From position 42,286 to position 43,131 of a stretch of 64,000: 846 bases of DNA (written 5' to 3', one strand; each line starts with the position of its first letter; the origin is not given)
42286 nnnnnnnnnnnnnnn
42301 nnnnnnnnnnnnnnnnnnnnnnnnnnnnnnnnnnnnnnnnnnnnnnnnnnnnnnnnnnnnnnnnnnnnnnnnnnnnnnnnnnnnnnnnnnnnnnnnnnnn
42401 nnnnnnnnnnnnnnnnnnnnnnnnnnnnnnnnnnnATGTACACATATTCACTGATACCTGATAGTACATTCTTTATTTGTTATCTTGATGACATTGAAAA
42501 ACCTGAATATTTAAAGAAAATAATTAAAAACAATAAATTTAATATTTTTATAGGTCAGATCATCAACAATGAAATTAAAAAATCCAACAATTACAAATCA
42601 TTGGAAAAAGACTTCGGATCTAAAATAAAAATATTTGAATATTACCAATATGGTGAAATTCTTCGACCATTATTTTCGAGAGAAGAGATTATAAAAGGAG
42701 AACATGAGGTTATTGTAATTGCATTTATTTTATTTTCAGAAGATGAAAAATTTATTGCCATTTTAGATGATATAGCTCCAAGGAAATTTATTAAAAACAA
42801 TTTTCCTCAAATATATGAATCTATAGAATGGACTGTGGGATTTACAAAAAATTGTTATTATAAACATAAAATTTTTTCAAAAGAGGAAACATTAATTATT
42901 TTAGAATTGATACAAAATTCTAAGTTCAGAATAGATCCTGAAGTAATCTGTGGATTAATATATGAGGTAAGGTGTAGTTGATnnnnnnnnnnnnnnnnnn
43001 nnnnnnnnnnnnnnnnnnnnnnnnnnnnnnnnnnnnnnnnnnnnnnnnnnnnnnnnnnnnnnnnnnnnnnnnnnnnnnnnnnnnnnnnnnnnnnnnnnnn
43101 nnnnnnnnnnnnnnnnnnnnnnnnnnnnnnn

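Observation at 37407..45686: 8.26-kb AT-rich island bounded by inverted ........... termini and a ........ direct repeat: candidate defence-cargo transposon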

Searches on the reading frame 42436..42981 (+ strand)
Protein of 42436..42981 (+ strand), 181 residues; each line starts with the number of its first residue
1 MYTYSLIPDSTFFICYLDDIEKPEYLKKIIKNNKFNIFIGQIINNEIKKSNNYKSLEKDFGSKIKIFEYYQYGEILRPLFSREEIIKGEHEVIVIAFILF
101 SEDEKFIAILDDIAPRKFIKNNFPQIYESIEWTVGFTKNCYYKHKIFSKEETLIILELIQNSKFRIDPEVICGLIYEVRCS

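Call 8: search_protein_families(library=pfam, proteins=[window:42436-42981:+], max_evalue=0.01)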
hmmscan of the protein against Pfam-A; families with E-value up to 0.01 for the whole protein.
window:42436-42981:+ (181 aa): 0 families

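Call 9: search_protein_families(library=padloc, proteins=[window:42436-42981:+], max_evalue=0.01)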
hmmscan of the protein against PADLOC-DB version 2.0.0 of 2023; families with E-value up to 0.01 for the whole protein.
window:42436-42981:+ (181 aa): 1 family
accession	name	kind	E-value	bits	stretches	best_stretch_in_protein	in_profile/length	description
PDLC05071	PDC-S70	-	0.00023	19.3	1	14-121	10-107/161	-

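Call 43: search_protein_families(library=ncbifam, proteins=[window:42436-42981:+], max_evalue=0.01)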
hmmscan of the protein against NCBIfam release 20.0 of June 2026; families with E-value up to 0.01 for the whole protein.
window:42436-42981:+ (181 aa): 0 families

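Call 63: search_protein_families(library=pfam, proteins=[window:42436-42981:+], max_evalue=10)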
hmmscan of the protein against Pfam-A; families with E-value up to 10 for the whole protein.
window:42436-42981:+ (181 aa): 2 families
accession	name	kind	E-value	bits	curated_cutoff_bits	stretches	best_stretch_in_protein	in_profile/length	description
PF00772.26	DnaB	-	0.01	16.3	23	1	89-131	7-48/103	DnaB-like helicase N terminal domain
PF20952.2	Flu_PB2_7th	-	0.12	13.1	25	1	24-65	30-71/76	Influenza RNA polymerase PB2 C-terminal domain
